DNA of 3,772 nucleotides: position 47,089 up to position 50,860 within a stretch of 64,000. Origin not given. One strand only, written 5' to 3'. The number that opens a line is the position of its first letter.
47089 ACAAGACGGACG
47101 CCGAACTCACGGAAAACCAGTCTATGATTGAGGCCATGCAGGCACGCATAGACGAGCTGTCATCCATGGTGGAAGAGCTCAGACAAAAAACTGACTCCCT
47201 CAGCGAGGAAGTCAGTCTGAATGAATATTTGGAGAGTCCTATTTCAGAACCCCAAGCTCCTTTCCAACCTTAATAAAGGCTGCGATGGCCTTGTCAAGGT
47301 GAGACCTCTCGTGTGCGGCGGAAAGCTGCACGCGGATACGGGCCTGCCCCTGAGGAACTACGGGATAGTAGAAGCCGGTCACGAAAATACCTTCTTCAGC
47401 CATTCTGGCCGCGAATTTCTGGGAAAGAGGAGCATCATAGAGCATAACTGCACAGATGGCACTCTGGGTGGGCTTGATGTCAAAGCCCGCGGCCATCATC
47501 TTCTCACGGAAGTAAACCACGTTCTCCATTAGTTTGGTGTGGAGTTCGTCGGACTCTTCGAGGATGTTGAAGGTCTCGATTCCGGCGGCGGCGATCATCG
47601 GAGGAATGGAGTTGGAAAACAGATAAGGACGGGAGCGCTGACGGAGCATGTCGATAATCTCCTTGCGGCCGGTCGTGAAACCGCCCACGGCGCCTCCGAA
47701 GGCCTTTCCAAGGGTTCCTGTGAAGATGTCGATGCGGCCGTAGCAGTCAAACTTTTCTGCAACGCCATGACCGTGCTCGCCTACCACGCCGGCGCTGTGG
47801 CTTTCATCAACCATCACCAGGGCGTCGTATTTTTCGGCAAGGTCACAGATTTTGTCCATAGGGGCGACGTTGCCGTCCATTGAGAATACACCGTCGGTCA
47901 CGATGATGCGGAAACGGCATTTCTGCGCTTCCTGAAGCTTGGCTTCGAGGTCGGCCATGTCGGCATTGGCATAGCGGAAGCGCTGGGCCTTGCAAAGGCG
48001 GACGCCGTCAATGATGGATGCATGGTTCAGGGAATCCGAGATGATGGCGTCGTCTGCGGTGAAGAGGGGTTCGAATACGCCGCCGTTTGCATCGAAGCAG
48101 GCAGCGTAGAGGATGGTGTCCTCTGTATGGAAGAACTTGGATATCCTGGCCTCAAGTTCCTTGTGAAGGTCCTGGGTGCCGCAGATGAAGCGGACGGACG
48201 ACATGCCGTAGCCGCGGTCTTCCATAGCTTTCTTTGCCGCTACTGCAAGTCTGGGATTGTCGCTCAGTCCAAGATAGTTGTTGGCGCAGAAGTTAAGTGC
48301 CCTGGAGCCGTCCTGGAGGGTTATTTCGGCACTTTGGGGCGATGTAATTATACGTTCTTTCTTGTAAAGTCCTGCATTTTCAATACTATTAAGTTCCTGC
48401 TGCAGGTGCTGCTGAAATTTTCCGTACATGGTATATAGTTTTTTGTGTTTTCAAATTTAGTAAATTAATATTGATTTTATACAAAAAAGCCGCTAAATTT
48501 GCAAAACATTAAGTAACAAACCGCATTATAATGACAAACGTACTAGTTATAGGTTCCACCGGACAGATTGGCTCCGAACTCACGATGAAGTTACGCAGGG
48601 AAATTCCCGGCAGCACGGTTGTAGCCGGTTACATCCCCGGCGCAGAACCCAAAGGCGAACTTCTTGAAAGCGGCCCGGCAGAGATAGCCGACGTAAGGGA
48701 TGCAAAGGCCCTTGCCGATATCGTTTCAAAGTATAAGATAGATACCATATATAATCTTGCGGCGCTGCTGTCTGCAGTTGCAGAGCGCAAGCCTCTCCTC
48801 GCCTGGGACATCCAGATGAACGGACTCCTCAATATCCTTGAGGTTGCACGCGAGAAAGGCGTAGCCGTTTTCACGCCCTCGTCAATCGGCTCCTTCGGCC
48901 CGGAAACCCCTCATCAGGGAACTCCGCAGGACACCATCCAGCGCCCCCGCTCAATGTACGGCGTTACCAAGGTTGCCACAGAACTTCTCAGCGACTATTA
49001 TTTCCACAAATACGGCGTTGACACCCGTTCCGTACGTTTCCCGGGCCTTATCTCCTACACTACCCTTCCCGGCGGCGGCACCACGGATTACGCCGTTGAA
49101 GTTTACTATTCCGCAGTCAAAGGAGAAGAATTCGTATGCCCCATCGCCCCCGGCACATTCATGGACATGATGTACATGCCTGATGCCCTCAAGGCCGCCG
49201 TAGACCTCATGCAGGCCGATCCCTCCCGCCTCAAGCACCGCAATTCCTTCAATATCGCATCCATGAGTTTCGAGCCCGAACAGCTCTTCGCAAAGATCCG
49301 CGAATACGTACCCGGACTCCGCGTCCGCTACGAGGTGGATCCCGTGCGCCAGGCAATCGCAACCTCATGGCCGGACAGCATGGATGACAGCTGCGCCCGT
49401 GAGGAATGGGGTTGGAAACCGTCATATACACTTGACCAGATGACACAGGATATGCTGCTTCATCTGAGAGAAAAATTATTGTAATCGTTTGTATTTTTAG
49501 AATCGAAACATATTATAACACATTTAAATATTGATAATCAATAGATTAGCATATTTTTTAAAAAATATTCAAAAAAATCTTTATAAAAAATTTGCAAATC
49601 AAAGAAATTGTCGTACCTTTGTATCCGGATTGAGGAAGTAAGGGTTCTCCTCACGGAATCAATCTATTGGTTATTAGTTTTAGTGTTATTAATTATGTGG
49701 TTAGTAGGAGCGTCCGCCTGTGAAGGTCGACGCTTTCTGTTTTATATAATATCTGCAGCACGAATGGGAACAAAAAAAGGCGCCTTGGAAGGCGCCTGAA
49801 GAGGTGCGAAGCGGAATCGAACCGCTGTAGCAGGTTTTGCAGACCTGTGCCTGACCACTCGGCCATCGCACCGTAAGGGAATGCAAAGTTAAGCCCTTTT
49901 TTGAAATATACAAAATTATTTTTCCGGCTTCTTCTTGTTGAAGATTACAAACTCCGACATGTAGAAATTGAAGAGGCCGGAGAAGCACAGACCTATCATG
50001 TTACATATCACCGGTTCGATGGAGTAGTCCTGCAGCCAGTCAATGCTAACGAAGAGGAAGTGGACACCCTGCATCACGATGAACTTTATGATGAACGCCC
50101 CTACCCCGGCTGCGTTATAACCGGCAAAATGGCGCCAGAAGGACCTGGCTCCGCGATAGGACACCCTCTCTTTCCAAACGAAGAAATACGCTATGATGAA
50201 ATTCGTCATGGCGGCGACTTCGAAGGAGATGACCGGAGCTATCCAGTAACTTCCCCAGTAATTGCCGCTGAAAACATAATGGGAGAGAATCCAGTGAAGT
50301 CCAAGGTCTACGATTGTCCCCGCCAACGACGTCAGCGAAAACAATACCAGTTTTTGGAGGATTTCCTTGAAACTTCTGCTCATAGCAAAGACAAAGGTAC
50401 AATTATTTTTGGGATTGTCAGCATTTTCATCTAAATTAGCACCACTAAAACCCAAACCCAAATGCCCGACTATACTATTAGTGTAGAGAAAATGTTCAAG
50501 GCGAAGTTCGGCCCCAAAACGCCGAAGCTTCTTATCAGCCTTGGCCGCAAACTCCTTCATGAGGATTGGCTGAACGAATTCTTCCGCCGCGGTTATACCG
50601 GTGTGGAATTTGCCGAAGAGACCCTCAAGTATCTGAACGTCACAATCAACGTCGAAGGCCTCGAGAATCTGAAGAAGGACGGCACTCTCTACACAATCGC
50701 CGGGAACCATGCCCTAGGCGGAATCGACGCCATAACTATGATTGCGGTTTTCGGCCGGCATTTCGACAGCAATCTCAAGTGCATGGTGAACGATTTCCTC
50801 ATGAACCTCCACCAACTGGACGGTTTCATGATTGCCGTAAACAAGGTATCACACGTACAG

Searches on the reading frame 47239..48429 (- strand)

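Call 27: search_protein_families(library=pfam, proteins=[window:47239-48429:-])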
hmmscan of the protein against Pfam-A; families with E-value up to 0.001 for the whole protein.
window:47239-48429:- (396 aa): 1 family
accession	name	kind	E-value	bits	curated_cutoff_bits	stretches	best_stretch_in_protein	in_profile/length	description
PF00155.27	Aminotran_1_2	-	3.1e-63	214.6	19.7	1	45-384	4-360/361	Aminotransferase class I and II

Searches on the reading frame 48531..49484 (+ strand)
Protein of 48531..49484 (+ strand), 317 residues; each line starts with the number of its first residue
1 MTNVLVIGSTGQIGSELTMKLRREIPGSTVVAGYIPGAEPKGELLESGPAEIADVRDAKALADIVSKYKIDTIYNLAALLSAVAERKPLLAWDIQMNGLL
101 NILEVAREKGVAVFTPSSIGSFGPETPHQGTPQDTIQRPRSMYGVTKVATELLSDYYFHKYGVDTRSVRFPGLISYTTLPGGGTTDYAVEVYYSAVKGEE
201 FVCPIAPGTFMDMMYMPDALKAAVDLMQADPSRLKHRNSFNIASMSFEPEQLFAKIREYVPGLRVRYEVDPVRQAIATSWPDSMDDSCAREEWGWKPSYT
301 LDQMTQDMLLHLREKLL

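Call 27: search_protein_families(library=pfam, proteins=[window:48531-49484:+])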
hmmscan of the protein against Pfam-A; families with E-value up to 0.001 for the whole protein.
window:48531-49484:+ (317 aa): 4 families
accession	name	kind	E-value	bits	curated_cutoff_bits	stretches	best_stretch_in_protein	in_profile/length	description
PF01370.27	Epimerase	-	9.8e-24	84.5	20.9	1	4-243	1-240/240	NAD dependent epimerase/dehydratase family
PF16363.11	GDP_Man_Dehyd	-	4.3e-22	79.4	27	1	5-167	1-177/332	GDP-mannose 4,6 dehydratase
PF04321.23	RmlD_sub_bind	-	2.6e-12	46.9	27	1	3-152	2-134/287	RmlD substrate binding domain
PF02719.21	Polysacc_synt_2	-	6.9e-08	32.5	20.2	1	4-118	1-127/293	Polysaccharide biosynthesis protein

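Call 54: find_homologous_proteins(query=window:48531-49484:+, max_evalue=1e-80)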
Query window:48531-49484:+ (317 aa): 7997 proteins with E <= 1e-80 among 8000 candidates; the best 120 are listed.
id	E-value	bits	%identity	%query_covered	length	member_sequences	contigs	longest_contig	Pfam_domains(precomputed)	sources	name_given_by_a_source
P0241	6.7e-210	714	100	100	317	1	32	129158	PF04321.24,PF16363.12,PF02719.22,PF01370.28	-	-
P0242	1.3e-209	713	100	100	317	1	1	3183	PF04321.24,PF16363.12,PF02719.22,PF01370.28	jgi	-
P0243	1.3e-209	713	100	100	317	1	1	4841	PF04321.24,PF16363.12,PF02719.22,PF01370.28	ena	-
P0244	1.7e-209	713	100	100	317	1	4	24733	PF04321.24,PF16363.12,PF02719.22,PF01370.28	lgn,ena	-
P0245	1.9e-209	712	99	100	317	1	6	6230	PF04321.24,PF16363.12,PF02719.22,PF01370.28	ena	-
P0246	2.3e-209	712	100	100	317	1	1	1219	PF04321.24,PF16363.12,PF02719.22,PF01370.28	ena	-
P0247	2.4e-209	712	100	100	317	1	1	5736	PF04321.24,PF16363.12,PF02719.22,PF01370.28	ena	-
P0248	2.4e-209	712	100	100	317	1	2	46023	PF04321.24,PF16363.12,PF02719.22,PF01370.28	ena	-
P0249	4.7e-209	711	100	100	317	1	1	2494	PF04321.24,PF16363.12,PF02719.22,PF01370.28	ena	-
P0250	6.3e-209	711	99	100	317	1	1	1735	PF04321.24,PF16363.12,PF02719.22,PF01370.28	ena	-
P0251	6.3e-209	711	100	100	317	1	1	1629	PF04321.24,PF16363.12,PF02719.22,PF01370.28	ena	-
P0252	8.8e-209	710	100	100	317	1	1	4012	PF04321.24,PF16363.12,PF02719.22,PF01370.28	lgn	-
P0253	3.2e-208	709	99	100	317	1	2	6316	PF04321.24,PF16363.12,PF02719.22,PF01370.28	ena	-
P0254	4.3e-208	708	98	100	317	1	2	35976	PF04321.24,PF16363.12,PF02719.22,PF01370.28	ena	-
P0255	4.3e-208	708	98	100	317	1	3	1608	PF04321.24,PF16363.12,PF02719.22,PF01370.28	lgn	-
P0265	7.2e-198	674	93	100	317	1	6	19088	PF04321.24,PF16363.12,PF02719.22,PF01370.28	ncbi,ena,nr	ncbi:MAG: NAD-dependent epimerase/dehydratase family protein [Bacteroidales bacterium]|nr:NAD-depend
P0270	5.7e-197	672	95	100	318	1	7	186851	PF04321.24,PF16363.12,PF02719.22,PF01370.28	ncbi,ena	-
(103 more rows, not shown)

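Call 55: find_encoding_contigs(protein=P0265, flank=10000, max_places=4)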
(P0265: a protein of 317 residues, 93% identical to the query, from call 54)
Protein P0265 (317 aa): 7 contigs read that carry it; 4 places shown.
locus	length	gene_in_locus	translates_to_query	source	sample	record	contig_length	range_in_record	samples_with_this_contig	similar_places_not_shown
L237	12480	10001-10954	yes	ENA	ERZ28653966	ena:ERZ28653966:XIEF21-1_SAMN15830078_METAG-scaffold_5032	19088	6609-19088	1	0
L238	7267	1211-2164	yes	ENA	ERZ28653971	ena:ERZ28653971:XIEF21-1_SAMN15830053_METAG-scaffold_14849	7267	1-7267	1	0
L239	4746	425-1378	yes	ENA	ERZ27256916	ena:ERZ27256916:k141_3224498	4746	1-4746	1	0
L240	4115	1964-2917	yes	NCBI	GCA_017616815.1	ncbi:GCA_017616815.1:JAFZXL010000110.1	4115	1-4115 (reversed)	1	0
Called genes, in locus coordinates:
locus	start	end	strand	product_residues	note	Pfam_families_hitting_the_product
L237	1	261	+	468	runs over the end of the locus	PF02347:GDC-P (weak), PF00266:Aminotran_5 (weak), PF21478:GcvP2_C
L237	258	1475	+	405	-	-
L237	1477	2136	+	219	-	PF01980:TrmO_N, PF18389:TrmO_C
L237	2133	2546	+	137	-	PF05593:RHS_repeat (faint)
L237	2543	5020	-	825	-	PF13620:CarboxypepD_reg, PF13715:CarbopepD_reg_2, PF18939:DUF5686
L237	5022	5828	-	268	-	PF00106:adh_short, PF08659:KR, PF13561:adh_short_C2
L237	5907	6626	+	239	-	PF18979:DUF5715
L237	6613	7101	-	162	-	-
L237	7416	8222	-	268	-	PF19576:Acyltransf_2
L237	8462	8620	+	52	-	-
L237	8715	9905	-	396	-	PF00155:Aminotran_1_2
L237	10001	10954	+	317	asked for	PF01370:Epimerase, PF02719:Polysacc_synt_2 (weak), PF04321:RmlD_sub_bind, PF16363:GDP_Man_Dehyd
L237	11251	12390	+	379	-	PF00112:Peptidase_C1 (weak), PF03051:Peptidase_C1_2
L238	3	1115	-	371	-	?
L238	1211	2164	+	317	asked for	PF01370:Epimerase, PF02719:Polysacc_synt_2 (weak), PF04321:RmlD_sub_bind, PF16363:GDP_Man_Dehyd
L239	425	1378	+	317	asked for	PF01370:Epimerase, PF02719:Polysacc_synt_2 (weak), PF04321:RmlD_sub_bind, PF16363:GDP_Man_Dehyd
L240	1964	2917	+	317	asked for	PF01370:Epimerase, PF02719:Polysacc_synt_2 (weak), PF04321:RmlD_sub_bind, PF16363:GDP_Man_Dehyd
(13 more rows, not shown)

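Call 56: find_encoding_contigs(protein=P0270, flank=10000, max_places=3)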
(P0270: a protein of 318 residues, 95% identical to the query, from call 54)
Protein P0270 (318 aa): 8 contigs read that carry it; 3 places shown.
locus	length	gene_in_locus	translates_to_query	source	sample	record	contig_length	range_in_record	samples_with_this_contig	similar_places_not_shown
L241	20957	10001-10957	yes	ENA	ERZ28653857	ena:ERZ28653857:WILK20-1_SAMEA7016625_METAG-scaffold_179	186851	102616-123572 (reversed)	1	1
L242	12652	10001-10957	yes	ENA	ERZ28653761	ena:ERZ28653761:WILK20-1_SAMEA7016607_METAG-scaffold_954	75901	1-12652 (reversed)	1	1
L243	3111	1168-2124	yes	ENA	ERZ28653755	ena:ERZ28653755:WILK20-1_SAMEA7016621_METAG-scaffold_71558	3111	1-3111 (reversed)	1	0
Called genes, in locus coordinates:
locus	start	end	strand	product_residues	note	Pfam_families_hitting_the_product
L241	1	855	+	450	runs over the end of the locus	PF00860:Xan_ur_permease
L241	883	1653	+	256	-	PF16412:DUF5020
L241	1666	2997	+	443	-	PF00860:Xan_ur_permease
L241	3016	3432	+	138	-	PF00717:Peptidase_S24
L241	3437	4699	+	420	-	PF00817:IMS, PF11798:IMS_HHH (weak), PF11799:IMS_C, PF13438:DUF4113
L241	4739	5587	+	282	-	PF01145:Band_7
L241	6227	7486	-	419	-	PF03313:SDH_alpha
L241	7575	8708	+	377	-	PF00583:Acetyltransf_1 (faint)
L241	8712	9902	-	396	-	PF00155:Aminotran_1_2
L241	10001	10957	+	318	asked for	PF01370:Epimerase, PF02719:Polysacc_synt_2 (weak), PF04321:RmlD_sub_bind, PF16363:GDP_Man_Dehyd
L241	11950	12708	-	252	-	PF20772:TACO1_YebC_N, PF01709:Transcrip_reg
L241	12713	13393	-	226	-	-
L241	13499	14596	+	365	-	PF02463:SMC_N, PF13175:AAA_15, PF13476:AAA_23, PF13304:AAA_21 (weak)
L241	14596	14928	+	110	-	PF05258:DciA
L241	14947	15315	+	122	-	-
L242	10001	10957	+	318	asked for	PF01370:Epimerase, PF02719:Polysacc_synt_2 (weak), PF04321:RmlD_sub_bind, PF16363:GDP_Man_Dehyd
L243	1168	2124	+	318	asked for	PF01370:Epimerase, PF02719:Polysacc_synt_2 (weak), PF04321:RmlD_sub_bind, PF16363:GDP_Man_Dehyd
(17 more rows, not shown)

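Call 67: list_cluster_members(proteins=[P0265, P0009, P0032, P0037, P0038, P0041, P0044, P0058, P0084, P0095])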
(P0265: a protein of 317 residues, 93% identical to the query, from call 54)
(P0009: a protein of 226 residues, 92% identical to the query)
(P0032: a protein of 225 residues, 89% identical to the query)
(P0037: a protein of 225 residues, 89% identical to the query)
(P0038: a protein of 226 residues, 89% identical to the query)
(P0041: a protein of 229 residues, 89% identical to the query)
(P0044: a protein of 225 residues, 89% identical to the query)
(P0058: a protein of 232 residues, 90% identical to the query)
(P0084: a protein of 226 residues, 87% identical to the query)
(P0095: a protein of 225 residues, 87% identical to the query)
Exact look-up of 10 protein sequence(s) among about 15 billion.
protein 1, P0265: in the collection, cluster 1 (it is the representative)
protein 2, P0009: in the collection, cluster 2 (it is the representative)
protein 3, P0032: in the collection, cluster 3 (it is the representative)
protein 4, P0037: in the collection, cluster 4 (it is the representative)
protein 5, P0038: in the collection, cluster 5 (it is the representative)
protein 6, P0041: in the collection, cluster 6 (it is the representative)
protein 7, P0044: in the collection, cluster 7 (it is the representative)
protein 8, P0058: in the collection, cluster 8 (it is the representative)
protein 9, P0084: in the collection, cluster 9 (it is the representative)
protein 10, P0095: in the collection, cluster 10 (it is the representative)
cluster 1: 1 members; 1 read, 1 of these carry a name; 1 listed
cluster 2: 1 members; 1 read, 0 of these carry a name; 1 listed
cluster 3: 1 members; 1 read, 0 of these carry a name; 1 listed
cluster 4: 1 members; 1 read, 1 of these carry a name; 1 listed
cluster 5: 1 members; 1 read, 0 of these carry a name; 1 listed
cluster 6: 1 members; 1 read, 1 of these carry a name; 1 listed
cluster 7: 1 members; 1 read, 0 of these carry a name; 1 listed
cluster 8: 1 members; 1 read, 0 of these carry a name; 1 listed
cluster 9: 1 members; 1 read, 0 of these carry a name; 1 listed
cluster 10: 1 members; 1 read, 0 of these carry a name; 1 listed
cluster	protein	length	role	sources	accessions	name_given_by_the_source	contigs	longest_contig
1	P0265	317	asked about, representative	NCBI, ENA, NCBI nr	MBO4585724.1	MAG: NAD-dependent epimerase/dehydratase family protein [Bacteroidales bacterium] | NAD-dependent epimerase/dehydratase family protein [Bacteroidales bacterium]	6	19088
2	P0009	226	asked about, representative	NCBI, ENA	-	-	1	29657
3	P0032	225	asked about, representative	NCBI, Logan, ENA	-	-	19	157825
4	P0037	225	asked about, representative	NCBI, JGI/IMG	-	tRNA (guanine37-N1)-methyltransferase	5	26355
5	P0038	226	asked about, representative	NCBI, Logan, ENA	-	-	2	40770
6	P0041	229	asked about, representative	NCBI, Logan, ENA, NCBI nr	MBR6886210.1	MAG: tRNA (guanosine(37)-N1)-methyltransferase TrmD [Bacteroidales bacterium] | tRNA (guanosine(37)-N1)-methyltransferase TrmD [Bacteroidales bacterium]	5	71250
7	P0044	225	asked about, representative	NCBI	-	-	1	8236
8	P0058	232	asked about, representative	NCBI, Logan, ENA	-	-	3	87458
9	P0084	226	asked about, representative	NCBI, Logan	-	-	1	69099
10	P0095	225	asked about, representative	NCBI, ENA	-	-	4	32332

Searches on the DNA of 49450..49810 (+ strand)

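Call 7: search_rna_families(source=window, start=49450, end=49810, threshold=evalue, max_evalue=10, show_alignments=2)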
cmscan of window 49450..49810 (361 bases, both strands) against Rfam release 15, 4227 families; matches with E-value up to 10: 12.
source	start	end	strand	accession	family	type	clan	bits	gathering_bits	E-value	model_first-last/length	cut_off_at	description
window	49709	49734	+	RF01836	weev_FSE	Cis-reg; frameshift_element;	-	23.4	40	0.18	1-27/27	no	ribosomal frameshift site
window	49661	49737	+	RF04181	rteR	Gene; sRNA;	-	21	72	0.65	1-84/84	no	rteR sRNA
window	49630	49747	+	RF00558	L20_leader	Cis-reg; leader;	-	19.2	58.7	0.2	1-127/127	no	Ribosomal protein L20 leader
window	49763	49810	-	RF00519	suhB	Gene; sRNA;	CL00108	18.8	41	0.14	21-77/77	5'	Makes More Granules Regulator RNA (mmgR)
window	49709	49734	-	RF01836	weev_FSE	Cis-reg; frameshift_element;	-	18.8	40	2.1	1-27/27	no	ribosomal frameshift site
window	49768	49810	-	RF02538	TarB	Gene; sRNA;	-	18.1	80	0.49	39-79/79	5'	Vibrio ToxT activated RNA TarB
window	49553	49742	+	RF04182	GibS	Gene; sRNA;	-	17.7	115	3.9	1-142/142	no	GibS sRNA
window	49771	49810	-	RF02869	ncS025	Gene; sRNA;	-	15.9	46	1.8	39-85/85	5'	Burkholderia sRNA 25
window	49772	49810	-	RF02871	ncS54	Gene; sRNA;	-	15.1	43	0.81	35-79/79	5'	Burkholderia sRNA 54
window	49547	49660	+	RF01669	P14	Gene; sRNA;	-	14.5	45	1.9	1-146/146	no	Pseudomonas sRNA P14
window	49550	49666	+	RF01402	STnc150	Gene; sRNA;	-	12.2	60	2.3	1-267/267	no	STnc150 Hfq binding RNA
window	49539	49572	-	RF01669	P14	Gene; sRNA;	-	11.9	45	7.9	1-146/146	no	Pseudomonas sRNA P14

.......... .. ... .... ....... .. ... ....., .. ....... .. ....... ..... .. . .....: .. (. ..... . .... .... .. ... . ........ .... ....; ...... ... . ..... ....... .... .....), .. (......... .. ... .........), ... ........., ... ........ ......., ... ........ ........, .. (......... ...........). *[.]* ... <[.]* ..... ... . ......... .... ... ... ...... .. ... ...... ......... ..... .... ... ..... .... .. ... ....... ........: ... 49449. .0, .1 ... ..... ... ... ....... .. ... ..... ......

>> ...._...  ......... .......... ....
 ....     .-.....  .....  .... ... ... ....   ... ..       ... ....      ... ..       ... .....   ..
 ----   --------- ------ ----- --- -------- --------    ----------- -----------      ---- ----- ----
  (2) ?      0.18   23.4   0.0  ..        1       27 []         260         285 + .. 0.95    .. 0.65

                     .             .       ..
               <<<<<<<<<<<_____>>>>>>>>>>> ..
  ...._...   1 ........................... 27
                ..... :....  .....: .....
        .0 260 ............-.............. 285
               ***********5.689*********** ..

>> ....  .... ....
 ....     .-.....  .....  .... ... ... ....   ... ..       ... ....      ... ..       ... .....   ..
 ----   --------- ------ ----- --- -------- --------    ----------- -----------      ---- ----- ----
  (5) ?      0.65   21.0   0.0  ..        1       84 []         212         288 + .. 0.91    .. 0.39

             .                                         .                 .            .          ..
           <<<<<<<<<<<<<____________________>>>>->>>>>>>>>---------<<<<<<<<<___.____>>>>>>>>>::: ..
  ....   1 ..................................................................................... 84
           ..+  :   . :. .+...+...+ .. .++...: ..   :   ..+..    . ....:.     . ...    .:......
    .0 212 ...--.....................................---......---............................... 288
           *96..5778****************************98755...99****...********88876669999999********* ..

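Call 98: search_dna_similar(query=window:49622-49745:+, collection=phages, mode=distant, max_evalue=0.01, max_rows=10)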
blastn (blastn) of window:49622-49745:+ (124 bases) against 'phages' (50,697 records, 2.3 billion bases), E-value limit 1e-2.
No match.

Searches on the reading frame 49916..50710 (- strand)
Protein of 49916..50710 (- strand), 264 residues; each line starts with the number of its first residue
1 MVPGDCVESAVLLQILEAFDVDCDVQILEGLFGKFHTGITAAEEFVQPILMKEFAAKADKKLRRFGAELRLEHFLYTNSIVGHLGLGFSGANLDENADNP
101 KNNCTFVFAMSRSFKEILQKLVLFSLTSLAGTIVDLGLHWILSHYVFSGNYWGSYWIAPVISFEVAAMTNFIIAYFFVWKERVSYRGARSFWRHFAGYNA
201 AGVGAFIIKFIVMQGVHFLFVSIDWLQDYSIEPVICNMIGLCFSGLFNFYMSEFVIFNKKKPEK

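Call 27: search_protein_families(library=pfam, proteins=[window:49916-50710:-])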
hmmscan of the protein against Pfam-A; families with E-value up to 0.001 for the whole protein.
window:49916-50710:- (264 aa): 1 family
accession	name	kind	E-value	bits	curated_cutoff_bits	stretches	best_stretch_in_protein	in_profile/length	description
PF04138.20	GtrA_DPMS_TM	-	1.1e-11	45.4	26.1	1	124-257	2-117/117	GtrA/DPMS, transmembrane domain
